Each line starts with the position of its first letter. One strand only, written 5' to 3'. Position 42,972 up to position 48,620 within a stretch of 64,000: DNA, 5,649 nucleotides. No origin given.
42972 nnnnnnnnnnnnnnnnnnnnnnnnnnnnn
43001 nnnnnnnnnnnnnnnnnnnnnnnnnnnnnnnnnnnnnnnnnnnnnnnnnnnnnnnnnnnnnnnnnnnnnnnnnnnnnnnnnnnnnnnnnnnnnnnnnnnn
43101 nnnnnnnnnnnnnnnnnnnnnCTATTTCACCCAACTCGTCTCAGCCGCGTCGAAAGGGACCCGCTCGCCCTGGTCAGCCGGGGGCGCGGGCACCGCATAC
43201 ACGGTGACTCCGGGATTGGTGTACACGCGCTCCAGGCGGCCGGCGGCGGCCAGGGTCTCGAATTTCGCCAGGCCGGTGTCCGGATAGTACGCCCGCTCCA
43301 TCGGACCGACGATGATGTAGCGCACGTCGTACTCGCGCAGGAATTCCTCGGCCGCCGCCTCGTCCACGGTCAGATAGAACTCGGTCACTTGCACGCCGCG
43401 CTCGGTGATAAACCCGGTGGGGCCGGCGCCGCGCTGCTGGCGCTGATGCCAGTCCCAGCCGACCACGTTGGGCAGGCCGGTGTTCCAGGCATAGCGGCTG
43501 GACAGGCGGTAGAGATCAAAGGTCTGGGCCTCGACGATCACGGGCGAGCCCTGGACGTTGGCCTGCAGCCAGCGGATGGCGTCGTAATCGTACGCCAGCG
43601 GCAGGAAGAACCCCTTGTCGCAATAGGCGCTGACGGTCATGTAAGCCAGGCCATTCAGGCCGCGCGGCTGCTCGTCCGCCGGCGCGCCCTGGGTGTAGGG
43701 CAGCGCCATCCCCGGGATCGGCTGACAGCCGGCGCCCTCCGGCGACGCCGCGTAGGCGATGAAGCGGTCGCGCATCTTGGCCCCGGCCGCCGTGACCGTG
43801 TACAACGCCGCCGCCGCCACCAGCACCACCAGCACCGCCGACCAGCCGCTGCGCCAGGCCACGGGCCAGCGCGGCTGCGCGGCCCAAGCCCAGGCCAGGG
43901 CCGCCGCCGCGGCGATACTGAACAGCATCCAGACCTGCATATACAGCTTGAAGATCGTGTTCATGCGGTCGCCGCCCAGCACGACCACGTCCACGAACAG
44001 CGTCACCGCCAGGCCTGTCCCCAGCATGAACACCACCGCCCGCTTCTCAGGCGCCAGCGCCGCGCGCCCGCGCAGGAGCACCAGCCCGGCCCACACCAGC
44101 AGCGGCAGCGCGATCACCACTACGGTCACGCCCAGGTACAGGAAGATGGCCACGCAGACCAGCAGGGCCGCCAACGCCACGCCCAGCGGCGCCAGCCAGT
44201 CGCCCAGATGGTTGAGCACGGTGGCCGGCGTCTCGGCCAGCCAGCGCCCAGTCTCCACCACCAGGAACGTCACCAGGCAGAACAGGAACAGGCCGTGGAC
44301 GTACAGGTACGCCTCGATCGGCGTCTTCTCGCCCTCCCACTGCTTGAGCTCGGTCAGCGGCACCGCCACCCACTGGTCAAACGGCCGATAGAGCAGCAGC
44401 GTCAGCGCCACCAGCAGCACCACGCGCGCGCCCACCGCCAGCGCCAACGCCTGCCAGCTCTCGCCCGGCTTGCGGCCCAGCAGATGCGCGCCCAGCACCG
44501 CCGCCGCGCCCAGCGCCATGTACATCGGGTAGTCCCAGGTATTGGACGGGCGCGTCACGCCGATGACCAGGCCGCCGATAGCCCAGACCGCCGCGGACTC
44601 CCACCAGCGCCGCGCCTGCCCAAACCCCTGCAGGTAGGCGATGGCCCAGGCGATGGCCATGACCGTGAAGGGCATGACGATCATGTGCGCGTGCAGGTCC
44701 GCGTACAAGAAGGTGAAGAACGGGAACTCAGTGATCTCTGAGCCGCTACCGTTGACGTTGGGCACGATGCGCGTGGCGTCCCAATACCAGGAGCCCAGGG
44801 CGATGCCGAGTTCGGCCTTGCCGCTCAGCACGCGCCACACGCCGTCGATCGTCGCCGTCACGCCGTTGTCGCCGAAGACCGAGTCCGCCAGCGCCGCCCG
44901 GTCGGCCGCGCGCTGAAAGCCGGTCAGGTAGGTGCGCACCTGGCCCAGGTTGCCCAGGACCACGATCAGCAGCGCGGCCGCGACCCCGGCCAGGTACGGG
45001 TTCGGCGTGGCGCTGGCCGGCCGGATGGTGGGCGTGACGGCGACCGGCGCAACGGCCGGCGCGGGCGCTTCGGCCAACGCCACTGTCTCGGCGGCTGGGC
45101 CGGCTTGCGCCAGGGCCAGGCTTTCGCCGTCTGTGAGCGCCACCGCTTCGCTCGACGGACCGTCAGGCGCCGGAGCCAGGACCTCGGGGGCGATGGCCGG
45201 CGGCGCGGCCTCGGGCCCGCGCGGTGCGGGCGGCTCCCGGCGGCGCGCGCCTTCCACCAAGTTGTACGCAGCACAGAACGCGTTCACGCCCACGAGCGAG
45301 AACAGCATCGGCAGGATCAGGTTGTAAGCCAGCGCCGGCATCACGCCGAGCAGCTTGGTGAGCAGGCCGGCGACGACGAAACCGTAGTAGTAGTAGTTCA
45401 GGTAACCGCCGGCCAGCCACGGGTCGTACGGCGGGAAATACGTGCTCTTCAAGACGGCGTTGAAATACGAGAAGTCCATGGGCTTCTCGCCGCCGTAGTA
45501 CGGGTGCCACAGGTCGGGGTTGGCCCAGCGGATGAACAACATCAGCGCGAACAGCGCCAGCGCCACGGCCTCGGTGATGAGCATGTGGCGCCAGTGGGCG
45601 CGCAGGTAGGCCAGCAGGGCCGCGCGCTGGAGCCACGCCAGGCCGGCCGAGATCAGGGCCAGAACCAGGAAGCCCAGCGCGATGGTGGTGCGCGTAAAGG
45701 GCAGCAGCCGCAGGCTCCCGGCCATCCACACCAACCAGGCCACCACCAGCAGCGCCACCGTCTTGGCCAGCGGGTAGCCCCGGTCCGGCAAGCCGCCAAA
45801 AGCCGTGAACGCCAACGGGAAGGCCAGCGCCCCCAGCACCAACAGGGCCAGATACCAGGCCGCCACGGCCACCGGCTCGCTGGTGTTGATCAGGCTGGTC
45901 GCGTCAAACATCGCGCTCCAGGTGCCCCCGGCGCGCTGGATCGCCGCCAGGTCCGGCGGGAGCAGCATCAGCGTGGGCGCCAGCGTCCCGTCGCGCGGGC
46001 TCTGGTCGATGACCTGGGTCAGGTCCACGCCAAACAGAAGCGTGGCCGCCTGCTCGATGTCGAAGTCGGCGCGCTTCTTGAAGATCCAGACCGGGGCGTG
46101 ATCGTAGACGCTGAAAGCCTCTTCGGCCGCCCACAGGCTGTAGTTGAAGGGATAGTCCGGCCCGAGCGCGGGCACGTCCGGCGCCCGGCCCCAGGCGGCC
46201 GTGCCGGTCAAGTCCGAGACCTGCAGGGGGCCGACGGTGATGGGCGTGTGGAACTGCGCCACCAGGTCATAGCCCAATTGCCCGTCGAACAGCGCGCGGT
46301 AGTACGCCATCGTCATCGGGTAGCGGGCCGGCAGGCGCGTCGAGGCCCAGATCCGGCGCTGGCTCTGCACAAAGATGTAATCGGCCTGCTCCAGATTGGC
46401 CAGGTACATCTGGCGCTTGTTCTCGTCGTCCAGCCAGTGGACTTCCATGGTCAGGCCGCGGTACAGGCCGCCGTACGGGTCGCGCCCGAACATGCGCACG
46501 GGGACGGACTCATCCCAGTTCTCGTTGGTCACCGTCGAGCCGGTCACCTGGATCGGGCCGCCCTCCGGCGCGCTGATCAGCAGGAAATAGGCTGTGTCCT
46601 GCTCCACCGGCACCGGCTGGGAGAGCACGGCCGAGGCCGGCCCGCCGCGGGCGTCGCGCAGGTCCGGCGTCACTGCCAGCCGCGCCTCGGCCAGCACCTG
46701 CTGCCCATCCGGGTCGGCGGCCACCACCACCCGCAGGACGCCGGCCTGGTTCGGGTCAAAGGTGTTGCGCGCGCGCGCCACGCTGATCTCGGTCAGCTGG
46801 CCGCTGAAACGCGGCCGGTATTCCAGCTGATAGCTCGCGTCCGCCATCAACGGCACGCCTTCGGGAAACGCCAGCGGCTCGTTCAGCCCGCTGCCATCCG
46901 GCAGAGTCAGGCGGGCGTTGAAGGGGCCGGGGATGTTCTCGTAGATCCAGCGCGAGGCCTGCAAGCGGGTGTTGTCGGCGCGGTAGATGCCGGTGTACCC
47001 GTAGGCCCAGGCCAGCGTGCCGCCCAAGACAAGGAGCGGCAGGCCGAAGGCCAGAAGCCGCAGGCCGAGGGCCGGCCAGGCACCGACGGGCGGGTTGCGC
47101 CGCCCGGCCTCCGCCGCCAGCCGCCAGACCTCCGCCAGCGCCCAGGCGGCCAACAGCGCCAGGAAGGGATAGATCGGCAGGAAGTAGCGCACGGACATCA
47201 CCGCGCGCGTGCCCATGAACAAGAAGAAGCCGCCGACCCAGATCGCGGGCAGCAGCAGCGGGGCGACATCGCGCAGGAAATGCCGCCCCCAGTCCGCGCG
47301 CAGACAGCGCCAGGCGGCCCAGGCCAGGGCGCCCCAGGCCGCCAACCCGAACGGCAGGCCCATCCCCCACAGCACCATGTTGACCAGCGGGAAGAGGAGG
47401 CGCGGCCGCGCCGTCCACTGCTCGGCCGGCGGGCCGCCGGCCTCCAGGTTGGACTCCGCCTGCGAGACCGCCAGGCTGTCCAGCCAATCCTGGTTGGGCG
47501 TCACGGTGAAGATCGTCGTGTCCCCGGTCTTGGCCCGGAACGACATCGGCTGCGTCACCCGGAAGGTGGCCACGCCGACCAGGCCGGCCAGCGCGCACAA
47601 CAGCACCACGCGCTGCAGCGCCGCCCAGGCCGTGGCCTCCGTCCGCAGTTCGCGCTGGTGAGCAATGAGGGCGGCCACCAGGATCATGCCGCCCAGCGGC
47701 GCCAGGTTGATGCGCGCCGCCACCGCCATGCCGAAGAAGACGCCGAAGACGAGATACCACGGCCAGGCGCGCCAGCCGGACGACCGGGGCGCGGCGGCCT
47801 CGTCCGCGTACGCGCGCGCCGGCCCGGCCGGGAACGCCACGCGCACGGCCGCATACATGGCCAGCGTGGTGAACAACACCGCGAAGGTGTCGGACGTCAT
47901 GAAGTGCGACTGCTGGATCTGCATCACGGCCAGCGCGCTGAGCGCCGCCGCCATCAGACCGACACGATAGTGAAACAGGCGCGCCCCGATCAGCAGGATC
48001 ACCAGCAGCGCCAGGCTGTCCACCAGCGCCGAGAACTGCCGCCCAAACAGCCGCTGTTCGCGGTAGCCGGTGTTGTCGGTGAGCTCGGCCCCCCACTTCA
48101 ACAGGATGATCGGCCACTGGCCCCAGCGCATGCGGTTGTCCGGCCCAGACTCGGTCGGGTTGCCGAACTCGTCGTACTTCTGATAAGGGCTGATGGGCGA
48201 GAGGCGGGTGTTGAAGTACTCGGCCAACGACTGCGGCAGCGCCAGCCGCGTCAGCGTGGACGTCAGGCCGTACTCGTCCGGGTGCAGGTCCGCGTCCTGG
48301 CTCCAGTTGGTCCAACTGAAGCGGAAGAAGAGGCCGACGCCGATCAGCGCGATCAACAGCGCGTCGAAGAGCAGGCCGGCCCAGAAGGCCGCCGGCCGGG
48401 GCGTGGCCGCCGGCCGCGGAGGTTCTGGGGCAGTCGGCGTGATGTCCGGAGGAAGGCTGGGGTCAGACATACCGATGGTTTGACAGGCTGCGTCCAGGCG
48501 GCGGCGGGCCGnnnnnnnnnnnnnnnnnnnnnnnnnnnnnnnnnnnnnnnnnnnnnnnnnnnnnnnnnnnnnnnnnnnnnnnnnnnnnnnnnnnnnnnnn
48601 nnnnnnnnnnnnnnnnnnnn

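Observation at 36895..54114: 17-kb co-directional cluster of four GT-C-like membrane giants with GT4, methyltransferase, flippase-like and carboxypeptidase genes: an uncharacterised envelope-glycosylation machine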

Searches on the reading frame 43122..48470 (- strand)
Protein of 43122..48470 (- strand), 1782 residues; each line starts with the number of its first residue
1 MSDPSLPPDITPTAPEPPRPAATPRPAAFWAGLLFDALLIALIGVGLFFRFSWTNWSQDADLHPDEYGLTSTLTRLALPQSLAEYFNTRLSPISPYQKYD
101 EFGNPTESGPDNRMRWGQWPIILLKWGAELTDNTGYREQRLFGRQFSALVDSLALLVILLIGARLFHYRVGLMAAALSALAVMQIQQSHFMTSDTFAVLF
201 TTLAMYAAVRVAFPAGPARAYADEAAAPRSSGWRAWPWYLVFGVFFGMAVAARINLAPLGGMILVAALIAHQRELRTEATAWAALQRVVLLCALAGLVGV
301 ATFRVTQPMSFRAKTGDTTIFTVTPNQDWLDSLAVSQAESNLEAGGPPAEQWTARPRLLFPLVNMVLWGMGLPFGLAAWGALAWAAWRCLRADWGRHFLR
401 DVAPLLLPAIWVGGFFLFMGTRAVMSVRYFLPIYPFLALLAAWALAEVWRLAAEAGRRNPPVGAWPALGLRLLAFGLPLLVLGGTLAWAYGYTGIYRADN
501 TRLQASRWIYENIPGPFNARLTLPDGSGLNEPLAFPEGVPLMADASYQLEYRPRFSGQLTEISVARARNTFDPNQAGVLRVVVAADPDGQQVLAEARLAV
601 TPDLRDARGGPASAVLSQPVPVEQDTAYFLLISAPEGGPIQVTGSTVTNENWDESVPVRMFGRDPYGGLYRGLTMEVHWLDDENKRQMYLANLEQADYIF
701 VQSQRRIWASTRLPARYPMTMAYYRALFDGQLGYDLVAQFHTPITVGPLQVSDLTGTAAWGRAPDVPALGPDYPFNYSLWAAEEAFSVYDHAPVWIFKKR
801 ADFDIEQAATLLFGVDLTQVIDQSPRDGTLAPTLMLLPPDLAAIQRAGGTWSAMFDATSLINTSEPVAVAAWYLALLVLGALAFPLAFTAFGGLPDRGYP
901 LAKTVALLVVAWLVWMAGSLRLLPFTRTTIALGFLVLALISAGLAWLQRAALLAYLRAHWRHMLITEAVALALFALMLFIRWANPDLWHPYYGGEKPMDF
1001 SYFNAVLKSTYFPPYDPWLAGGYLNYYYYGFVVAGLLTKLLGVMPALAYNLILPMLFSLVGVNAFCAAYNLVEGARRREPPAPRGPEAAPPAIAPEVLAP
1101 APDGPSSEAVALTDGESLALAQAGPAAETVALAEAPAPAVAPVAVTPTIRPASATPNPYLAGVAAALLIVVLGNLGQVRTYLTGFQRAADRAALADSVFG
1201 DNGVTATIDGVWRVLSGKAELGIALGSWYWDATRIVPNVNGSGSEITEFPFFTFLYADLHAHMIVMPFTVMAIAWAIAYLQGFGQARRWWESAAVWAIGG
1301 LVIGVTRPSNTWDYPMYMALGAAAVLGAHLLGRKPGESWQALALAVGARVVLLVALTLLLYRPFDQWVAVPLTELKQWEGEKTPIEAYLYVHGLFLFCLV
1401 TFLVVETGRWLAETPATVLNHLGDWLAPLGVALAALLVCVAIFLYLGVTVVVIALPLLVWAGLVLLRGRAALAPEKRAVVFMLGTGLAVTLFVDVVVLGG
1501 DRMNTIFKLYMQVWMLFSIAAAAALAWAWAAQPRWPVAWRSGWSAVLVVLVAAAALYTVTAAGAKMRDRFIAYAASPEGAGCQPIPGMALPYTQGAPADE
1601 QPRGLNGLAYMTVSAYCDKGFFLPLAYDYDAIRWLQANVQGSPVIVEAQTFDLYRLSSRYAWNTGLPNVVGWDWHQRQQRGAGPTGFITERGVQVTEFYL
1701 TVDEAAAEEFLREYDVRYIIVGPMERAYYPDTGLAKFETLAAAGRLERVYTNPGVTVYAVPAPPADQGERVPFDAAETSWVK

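Call 3: search_protein_families(library=pfam, proteins=[window:43122-48470:-], max_evalue=0.01)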
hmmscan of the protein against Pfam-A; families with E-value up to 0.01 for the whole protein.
window:43122-48470:- (1782 aa): 1 family
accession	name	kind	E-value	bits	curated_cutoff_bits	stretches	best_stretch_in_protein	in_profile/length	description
PF10060.15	DUF2298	-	2.1e-107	360.5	27.8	1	909-1517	1-488/488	Uncharacterized membrane protein (DUF2298)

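Call 4: search_protein_families(library=ncbifam, proteins=[window:43122-48470:-], max_evalue=0.01)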
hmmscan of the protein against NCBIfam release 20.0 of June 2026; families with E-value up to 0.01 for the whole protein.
window:43122-48470:- (1782 aa): 1 family
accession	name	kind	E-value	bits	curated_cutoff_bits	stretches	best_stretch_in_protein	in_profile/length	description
TIGR03662.1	Chlor_Arch_YYY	subfamily_domain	1.4e-142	476.9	300.25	2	1161-1760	180-726/727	chlor_Arch_YYY domain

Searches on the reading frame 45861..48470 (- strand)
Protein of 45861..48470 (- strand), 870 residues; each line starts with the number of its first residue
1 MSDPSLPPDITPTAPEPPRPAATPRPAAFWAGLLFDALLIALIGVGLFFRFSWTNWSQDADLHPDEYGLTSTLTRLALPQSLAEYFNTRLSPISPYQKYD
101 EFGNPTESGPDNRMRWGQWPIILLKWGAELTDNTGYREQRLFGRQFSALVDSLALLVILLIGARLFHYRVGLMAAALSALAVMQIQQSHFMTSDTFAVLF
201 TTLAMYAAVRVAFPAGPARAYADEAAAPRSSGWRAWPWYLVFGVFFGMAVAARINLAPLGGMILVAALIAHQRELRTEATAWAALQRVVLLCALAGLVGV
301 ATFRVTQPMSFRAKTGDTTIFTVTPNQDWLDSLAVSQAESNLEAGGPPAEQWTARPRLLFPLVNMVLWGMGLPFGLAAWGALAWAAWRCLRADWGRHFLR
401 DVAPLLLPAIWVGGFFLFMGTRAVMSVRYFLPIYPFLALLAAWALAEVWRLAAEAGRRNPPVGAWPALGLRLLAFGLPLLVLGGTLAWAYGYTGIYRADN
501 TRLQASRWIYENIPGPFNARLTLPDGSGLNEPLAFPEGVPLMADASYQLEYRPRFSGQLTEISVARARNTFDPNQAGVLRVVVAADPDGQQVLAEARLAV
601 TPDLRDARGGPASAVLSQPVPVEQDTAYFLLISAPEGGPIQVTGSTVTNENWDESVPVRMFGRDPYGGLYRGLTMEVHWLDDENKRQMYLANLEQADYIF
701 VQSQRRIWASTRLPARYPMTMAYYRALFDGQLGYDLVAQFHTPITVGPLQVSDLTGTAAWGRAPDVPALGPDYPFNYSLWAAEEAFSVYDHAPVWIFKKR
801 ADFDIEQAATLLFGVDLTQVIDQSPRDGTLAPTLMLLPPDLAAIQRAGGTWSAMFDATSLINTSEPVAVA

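Call 16: search_solved_structures(query=window:45861-48470:-, max_evalue=10)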
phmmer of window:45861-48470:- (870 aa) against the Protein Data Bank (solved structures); distinct sequences matched with E-value up to 10: 1.
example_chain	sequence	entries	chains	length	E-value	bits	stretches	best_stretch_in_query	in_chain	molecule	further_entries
6gcs_c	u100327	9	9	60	0.36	12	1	441-479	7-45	NB2M SUBUNIT | Subunit NB2M of NADH:Ubiquinone Oxidoreductase (Complex I)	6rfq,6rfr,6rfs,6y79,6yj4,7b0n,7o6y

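Call 30: find_homologous_proteins(query=window:45861-48470:-, max_evalue=0.001)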
Query window:45861-48470:- (870 aa): 457 proteins with E <= 0.001 among 8000 candidates; the best 120 are listed.
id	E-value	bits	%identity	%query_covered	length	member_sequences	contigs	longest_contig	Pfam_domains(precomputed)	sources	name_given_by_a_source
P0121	0.0e+0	1193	64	99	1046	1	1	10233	PF10060.16,PF02366.25,PF13231.13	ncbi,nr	ncbi:MAG: glycosyltransferase family 39 protein, partial [Anaerolineales bacterium]|nr:glycosyltrans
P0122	0.0e+0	1062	57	97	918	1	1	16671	PF13231.13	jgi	jgi:4-amino-4-deoxy-L-arabinose transferase-like glycosyltransferase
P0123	1.1e-294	998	54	100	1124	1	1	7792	PF10060.16,PF02366.25,PF13231.13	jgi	jgi:hypothetical protein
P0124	1.4e-261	889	53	92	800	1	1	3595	PF02366.25,PF13231.13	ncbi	-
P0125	4.8e-260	884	54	92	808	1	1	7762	PF02366.25,PF13231.13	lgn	-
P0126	1.2e-259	882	52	93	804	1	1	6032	PF13231.13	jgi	jgi:hypothetical protein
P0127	1.0e-258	879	53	90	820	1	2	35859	PF13231.13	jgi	jgi:hypothetical protein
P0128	2.6e-257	875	54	89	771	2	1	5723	PF02366.25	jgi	jgi:hypothetical protein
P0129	2.4e-256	871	52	92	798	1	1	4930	PF02366.25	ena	-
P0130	7.0e-256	870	54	92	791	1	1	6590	PF13231.13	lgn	-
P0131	1.3e-255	869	51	94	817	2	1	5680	PF02366.25,PF13231.13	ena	-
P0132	1.6e-255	869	52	94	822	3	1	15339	PF02366.25,PF13231.13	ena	-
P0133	4.3e-255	867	52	92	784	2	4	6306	PF02366.25,PF13231.13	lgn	-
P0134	9.5e-255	866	52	92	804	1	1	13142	PF02366.25,PF13231.13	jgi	jgi:hypothetical protein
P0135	6.1e-254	863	53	92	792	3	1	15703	PF02366.25,PF13231.13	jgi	-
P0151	1.0e-249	849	52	90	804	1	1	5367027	PF02366.25,PF13231.13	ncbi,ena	-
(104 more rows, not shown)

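Call 34: find_encoding_contigs(protein=P0151, flank=10000, max_places=2)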
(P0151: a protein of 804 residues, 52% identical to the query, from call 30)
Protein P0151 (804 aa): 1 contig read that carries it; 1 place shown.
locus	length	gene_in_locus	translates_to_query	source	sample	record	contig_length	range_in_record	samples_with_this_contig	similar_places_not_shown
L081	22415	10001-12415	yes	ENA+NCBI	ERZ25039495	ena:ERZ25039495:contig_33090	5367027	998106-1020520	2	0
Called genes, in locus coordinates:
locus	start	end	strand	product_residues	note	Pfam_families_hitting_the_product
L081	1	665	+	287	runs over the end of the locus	PF24739:DUF7690, PF24736:DUF7687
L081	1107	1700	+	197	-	PF18978:DUF5714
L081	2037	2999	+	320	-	PF02492:cobW, PF07683:CobW_C (weak)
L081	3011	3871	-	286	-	PF00106:adh_short, PF08643:DUF1776, PF08659:KR (weak), PF13561:adh_short_C2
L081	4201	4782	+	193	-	PF00440:TetR_N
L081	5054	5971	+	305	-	PF02567:PhzC-PhzF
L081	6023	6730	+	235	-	PF09360:zf-CDGSH, PF06902:Fer4_19, PF09360:zf-CDGSH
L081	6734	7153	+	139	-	PF04075:F420H2_quin_red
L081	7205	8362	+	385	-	PF00999:Na_H_Exchanger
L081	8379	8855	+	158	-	PF00293:NUDIX, PF14815:NUDIX_4 (weak)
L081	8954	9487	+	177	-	-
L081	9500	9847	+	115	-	-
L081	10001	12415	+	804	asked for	PF02366:PMT, PF13231:PMT_2 (weak)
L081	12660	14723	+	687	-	PF02366:PMT (weak), PF02516:STT3 (faint), PF13231:PMT_2, PF24878:YkcB_C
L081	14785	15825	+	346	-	PF00356:LacI, PF00532:Peripla_BP_1, PF13407:Peripla_BP_4 (weak), PF13377:Peripla_BP_3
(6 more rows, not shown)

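Call 42: search_solved_structures(query=A2, max_evalue=10, show_alignments=2)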
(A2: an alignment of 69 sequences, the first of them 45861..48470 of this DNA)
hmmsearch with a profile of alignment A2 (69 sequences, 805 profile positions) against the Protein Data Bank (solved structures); distinct sequences matched with E-value up to 10: 0.

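Call 60: predict_structure(alignment_id=A2)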
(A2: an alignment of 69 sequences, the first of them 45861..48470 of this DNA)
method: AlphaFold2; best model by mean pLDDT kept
length: 870 residues; sequences in the alignment: 69
mean_pLDDT: 87.3   pTM: 0.88
mean pLDDT of the five models: 87.3, 86.2, 83.8, 83.2, 82.7
residues with pLDDT >= 90: 572; 70-90: 182; 50-70: 79; < 50: 37
segments of 3 or more residues with pLDDT < 50: 1-3, 5-10, 832-837, 848-855, 860-870
pLDDT, mean of each block of 10 residues (from residue 1): 42 59 77 96 98 89 61 88 92 91 88 78 93 90 94 98 96 98 91 91 98 79 61 87 96 84 95 75 91 97 94 93 93 84 71 83 92 97 96 82 94 93 77 96 97 87 77 96 97 92 95 97 96 94 95 96 97 97 97 98 94 97 98 96 96 83 93 93 97 97 85 90 94 97 94 91 80 75 73 94 97 93 81 51 52 47 37
secondary structure, 60 per line:
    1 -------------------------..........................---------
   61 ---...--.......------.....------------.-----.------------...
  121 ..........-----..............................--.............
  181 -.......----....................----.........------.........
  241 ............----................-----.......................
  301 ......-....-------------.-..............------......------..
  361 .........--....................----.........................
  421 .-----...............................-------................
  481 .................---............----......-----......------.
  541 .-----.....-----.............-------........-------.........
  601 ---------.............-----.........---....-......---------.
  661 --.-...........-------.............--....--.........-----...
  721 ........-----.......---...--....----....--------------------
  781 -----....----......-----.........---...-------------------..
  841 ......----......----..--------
elements in order (helices of 4 or more, strands of 3 or more residues): H26-51 H69-75 H82-86 H118-130 H136-165 H168-180 H182-188 H193-212 H217-225 H232-252 H257-272 H278-306 H327-340 H347-352 H359-369 H372-391 H396-421 H427-457 H465-497 H501-512 E517-522 E528-533 E547-551 E557-569 E577-584 E592-600 E610-622 E628-636 E640-643 E645-650 H665-669 E670-675 H683-695 E698-701 H704-712 H718-728 E734-740 E744-746 E749-752 E757-760 H786-789 E794-799 H805-813 H839-846 H851-854
